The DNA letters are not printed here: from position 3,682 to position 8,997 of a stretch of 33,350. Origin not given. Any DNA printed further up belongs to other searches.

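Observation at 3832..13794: Candidate uncharacterised respiratory or electron-transfer module: giant anchored multihaem cytochrome, cupredoxin, CoxB TM stub, ctaA-ctaB and an orphan ABC ATPase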

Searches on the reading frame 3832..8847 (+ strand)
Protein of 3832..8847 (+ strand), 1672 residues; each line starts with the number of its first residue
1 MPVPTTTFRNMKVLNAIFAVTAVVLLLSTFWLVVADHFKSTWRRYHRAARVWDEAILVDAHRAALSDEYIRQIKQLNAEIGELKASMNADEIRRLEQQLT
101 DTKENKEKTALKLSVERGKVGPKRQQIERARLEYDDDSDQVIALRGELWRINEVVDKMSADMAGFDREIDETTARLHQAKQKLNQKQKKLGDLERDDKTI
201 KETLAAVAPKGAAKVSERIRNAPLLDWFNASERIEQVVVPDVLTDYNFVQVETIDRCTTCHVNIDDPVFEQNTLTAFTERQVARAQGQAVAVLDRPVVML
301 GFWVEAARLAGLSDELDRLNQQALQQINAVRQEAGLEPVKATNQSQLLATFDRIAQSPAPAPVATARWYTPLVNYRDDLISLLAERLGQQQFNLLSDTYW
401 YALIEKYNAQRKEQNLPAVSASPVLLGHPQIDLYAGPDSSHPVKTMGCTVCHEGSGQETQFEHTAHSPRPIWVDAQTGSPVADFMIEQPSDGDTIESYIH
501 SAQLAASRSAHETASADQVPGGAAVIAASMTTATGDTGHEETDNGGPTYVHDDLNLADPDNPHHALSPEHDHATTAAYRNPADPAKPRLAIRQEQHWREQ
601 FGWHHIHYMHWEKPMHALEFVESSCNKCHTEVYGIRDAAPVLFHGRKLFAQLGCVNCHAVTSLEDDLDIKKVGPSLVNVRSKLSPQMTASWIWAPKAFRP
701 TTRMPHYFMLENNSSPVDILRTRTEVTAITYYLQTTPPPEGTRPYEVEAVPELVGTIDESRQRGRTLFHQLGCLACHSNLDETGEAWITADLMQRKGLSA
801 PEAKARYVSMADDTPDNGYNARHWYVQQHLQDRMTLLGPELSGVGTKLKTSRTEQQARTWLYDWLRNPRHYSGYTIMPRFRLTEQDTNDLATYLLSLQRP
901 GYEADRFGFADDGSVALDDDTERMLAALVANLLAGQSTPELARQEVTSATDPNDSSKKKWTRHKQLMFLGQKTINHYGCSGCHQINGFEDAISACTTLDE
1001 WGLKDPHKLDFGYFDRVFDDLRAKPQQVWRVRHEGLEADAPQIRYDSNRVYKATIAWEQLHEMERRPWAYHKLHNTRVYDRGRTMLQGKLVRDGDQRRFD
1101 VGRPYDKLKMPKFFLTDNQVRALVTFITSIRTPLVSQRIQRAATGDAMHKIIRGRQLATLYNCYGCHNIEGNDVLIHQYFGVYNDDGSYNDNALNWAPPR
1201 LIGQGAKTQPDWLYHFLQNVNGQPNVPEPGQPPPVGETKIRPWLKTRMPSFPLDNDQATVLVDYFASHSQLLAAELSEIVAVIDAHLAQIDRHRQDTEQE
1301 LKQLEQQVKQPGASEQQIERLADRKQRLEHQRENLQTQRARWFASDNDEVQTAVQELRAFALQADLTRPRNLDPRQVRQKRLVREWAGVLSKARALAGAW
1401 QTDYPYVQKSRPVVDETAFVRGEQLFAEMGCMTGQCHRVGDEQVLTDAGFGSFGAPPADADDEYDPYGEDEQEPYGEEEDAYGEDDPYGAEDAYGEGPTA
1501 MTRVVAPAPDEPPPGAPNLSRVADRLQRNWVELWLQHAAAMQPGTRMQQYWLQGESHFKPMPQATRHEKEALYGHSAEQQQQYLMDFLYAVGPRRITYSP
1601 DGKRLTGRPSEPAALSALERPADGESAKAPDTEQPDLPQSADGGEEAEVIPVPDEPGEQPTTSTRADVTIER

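Call 9: search_protein_families(library=pfam, proteins=[window:3832-8847:+], max_evalue=0.01)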
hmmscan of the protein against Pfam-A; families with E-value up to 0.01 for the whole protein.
window:3832-8847:+ (1672 aa): 5 families
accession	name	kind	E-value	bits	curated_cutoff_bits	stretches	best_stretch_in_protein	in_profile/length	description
PF00034.26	Cytochrom_C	-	6.8e-26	91.9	21.3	2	763-897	3-89/90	Cytochrome c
PF02433.20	FixO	-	3.5e-07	30.4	29.6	0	670-727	100-157/219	Cytochrome C oxidase, mono-heme subunit/FixO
PF22113.1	Mtrc-MtrF_II-IV_dom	-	0.00029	20.9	30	0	623-664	7-41/176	Outer membrane cytochrome MtrC/MtrF-like, domains II/IV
PF14522.11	Cytochrome_C7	-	0.00077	19.7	24.8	0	621-660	12-50/67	Cytochrome c7 and related cytochrome c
PF09548.15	Spore_III_AB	-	0.0054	17.2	32.5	1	29-110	68-147/170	Stage III sporulation protein AB (spore_III_AB)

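Call 10: search_protein_families(library=ncbifam, proteins=[window:3832-8847:+], max_evalue=0.01)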
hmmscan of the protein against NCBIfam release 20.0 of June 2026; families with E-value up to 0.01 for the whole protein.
window:3832-8847:+ (1672 aa): 13 families
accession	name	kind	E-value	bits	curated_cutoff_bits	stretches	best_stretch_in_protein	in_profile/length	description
TIGR04485.1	thiosulf_SoxX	equivalog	2.2e-14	53.9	61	2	654-735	5-77/78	sulfur oxidation c-type cytochrome SoxX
NF045487.1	ASRP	equivalog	3.8e-08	32.4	300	1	65-229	150-287/593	archaea-specific SMC-related protein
NF011054.0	PRK14486.1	equivalog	3.6e-07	30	447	0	626-661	35-70/294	putative bifunctional cbb3-type cytochrome c oxidase subunit II/cytochrome c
TIGR00781.1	ccoO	equivalog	1e-06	28.6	200.65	0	670-723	100-153/232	cytochrome-c oxidase, cbb3-type subunit II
NF011055.0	PRK14487.1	subfamily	2.5e-06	27.2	218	0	670-724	106-158/212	cbb3-type cytochrome c oxidase subunit II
NF050122.1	bc1_QcrC_actin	exception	1.2e-05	24.8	200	0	642-779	41-153/253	cytochrome bc1 complex diheme cytochrome c subunit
TIGR02168.1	SMC_prok_B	equivalog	8.9e-05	20.4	567.35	1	67-206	780-921/1181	chromosome segregation protein SMC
NF040971.1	cytc_ExtS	equivalog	0.00017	21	100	0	836-893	201-261/262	selenite/tellurite reduction operon c-type cytochrome lipoprotein ExtS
TIGR02169.1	SMC_prok_A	equivalog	0.00095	17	729.4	1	74-207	347-482/1165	chromosome segregation protein SMC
NF041034.1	Rad50_Sulf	equivalog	0.0012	16.9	1000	1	57-202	433-580/872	DNA double-strand break repair ATPase Rad50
TIGR03185.1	DNA_S_dndD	equivalog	0.0016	16.9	245.85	1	58-201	342-483/650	DNA sulfur modification protein DndD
NF038350.1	taxis_HmpF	equivalog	0.0042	15.5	200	1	1286-1348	453-516/553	pilus motility taxis protein HmpF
NF003034.1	PRK03918.1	equivalog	0.008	14.2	700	0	1275-1341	670-736/878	DNA double-strand break repair ATPase Rad50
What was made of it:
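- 3832..8850 (+): Giant membrane-anchored octahaem c-type cytochrome (1672 aa). It comprises an N-terminal TM helix, a coiled coil, haems 1-3 with a His-rich segment, four His/Met class-I-like units, a second coiled coil, haem 8 (Cx4CH) and an acidic tail. Pfam Cytochrom_C scored 91.9 bits, with weak FixO and SoxX hits (calls 9, 10).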

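Call 13: find_encoding_contigs(protein=window:3832-8847:+, flank=10000, max_places=6)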
Protein window:3832-8847:+ (1672 aa): no gene with exactly this product is on record in the collection.
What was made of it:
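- Tried and rejected: An exact look-up of the window's cytochrome found nothing (call 13).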

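Call 14: find_homologous_proteins(query=window:3832-8847:+)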
Query window:3832-8847:+ (1672 aa): 95 proteins with E <= 0.001 among 8000 candidates.
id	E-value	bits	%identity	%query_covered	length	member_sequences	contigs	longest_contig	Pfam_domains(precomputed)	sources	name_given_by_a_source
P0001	0.0e+0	3887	99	100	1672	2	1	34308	PF02433.21,PF00034.27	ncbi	-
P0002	0.0e+0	1551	49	86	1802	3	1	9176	PF02433.21,PF13442.12,PF00034.27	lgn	-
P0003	0.0e+0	1514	44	97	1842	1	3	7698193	PF02433.21,PF13620.13,PF13442.12,PF00034.27,PF14522.12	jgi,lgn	-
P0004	0.0e+0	1503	46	98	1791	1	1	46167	PF13620.13,PF13442.12,PF00034.27,PF14522.12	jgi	-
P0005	0.0e+0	1501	45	100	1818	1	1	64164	PF02433.21,PF13442.12,PF00034.27,PF14522.12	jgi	-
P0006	0.0e+0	1499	47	96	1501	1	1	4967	PF13442.12,PF00034.27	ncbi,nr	ncbi:MAG: c-type cytochrome, partial [Phycisphaeraceae bacterium]|nr:c-type cytochrome [Phycisphaera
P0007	0.0e+0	1497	46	96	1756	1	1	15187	PF02433.21,PF13620.13,PF13442.12,PF00034.27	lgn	-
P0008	0.0e+0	1482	44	99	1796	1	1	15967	PF02433.21,PF13620.13,PF13442.12,PF00034.27,PF14522.12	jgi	-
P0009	0.0e+0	1477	44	100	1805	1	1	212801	PF13620.13,PF13442.12,PF00034.27,PF14522.12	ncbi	-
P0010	0.0e+0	1475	45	100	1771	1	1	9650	PF02433.21,PF13442.12,PF00034.27,PF14522.12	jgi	-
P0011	0.0e+0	1473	46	97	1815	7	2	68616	PF02433.21,PF13442.12,PF00034.27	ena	-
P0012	0.0e+0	1472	45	97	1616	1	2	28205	PF02433.21,PF13442.12,PF00034.27,PF14522.12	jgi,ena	-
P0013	0.0e+0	1466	45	87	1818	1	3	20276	PF02433.21,PF13442.12,PF00034.27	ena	-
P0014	0.0e+0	1466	45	100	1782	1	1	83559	PF02433.21,PF13620.13,PF13442.12,PF00034.27,PF14522.12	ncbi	-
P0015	0.0e+0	1465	47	87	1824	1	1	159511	PF02433.21,PF13620.13,PF13442.12,PF00034.27,PF14522.12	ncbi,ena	-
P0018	0.0e+0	1446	45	99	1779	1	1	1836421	PF13620.13,PF13442.12,PF00034.27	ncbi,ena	-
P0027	0.0e+0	1399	44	100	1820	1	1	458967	PF13620.13,PF13442.12,PF00034.27,PF14522.12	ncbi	-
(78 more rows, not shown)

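Call 15: find_encoding_contigs(protein=P0003, flank=10000, max_places=2)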
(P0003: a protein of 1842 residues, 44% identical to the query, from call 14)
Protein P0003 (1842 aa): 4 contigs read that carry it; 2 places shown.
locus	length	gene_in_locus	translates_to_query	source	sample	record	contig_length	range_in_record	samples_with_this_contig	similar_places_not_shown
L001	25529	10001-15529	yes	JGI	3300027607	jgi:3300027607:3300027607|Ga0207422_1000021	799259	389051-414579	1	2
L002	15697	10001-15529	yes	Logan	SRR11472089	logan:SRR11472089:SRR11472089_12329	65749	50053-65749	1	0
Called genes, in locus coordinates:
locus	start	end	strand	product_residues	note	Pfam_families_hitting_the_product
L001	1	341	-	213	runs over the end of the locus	PF00179:UQ_con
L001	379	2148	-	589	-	PF16697:Yop-YscD_cpl, PF00498:FHA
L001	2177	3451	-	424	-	PF16697:Yop-YscD_cpl, PF00498:FHA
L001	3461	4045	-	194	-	PF01398:JAB, PF14464:Prok-JAB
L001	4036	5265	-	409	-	PF00899:ThiF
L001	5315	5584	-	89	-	PF08817:YukD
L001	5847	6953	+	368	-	PF00144:Beta-lactamase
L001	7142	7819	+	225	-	PF13369:Transglut_core2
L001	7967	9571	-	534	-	PF00682:HMGL-like, PF22617:HCS_D2, PF08502:LeuA_dimer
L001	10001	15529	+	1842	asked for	PF02433:FixO (faint), PF13442:Cytochrome_CBB3 (faint), PF14522:Cytochrome_C7 (faint), PF00034:Cytochrom_C (weak), PF13620:CarboxypepD_reg (faint)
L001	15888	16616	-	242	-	PF01476:LysM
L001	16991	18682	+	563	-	-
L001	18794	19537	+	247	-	PF00005:ABC_tran, PF13304:AAA_21 (faint), PF12399:BCA_ABC_TP_C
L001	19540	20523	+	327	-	PF01479:S4, PF00849:PseudoU_synth_2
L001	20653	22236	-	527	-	PF02142:MGS, PF01808:AICARFT_IMPCHas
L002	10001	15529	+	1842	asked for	PF02433:FixO (faint), PF13442:Cytochrome_CBB3 (faint), PF14522:Cytochrome_C7 (faint), PF00034:Cytochrom_C (weak), PF13620:CarboxypepD_reg (faint)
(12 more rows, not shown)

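Call 16: find_encoding_contigs(protein=P0018, flank=10000, max_places=2)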
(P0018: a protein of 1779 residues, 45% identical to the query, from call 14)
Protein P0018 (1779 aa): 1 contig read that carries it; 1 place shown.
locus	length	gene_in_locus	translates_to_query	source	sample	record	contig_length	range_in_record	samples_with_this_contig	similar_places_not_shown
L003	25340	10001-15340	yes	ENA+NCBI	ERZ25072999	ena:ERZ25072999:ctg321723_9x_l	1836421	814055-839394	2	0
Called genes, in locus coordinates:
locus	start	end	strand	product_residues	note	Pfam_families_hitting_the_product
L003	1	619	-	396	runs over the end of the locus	PF08442:ATP-grasp_2, PF13549:ATP-grasp_5, PF24948:Citrate_synth_N, PF00549:Ligase_CoA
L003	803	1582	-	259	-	PF05735:TSP_C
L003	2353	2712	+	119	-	-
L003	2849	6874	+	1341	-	PF07517:SecA_DEAD, PF01043:SecA_PP_bind, PF21090:P-loop_SecA, PF07516:SecA_SW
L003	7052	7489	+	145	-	-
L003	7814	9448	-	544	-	PF00682:HMGL-like, PF22617:HCS_D2, PF08502:LeuA_dimer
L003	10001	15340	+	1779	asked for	PF13442:Cytochrome_CBB3 (faint), PF00034:Cytochrom_C (weak), PF13620:CarboxypepD_reg (weak)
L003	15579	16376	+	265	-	PF13620:CarboxypepD_reg (weak)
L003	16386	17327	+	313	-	PF02790:COX2_TM, PF00116:COX2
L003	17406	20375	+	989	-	PF00115:COX1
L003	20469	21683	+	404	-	PF02628:COX15-CtaA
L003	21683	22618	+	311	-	PF01040:UbiA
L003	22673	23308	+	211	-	PF00510:COX3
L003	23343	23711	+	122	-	PF03626:COX4_pro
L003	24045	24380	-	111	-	-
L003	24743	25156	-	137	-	PF00196:GerE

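Call 17: find_encoding_contigs(protein=P0027, flank=10000, max_places=2)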
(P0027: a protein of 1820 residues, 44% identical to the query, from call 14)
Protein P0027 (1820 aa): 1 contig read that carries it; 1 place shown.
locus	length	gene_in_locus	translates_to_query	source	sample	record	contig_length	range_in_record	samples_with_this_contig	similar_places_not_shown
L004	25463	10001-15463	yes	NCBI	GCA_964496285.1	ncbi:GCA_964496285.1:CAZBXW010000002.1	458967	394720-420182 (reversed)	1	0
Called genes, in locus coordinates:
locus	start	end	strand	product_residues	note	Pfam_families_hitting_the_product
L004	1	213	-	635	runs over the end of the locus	-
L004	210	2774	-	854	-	PF00069:Pkinase, PF07714:PK_Tyr_Ser-Thr, PF03109:ABC1 (weak), PF07719:TPR_2 (faint)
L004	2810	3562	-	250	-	PF07811:TadE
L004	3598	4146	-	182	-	PF01478:Peptidase_A24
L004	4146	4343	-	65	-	-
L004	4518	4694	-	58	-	-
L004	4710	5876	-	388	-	PF00437:T2SSE, PF27713:UCP018868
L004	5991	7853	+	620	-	PF05977:MFS_3 (weak), PF07690:MFS_1, PF01553:Acyltransferase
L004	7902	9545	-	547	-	PF00682:HMGL-like, PF22617:HCS_D2, PF08502:LeuA_dimer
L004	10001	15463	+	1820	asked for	PF00034:Cytochrom_C (faint), PF13442:Cytochrome_CBB3 (faint), PF14522:Cytochrome_C7 (faint), PF13620:CarboxypepD_reg (faint)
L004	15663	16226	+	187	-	PF00156:Pribosyltran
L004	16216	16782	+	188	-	PF03703:bPH_2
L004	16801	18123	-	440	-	PF00815:Histidinol_dh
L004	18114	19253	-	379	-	PF02481:DNA_processg_A, PF17782:WHD_DprA (faint)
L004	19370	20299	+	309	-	PF03881:Fructosamin_kin, PF01636:APH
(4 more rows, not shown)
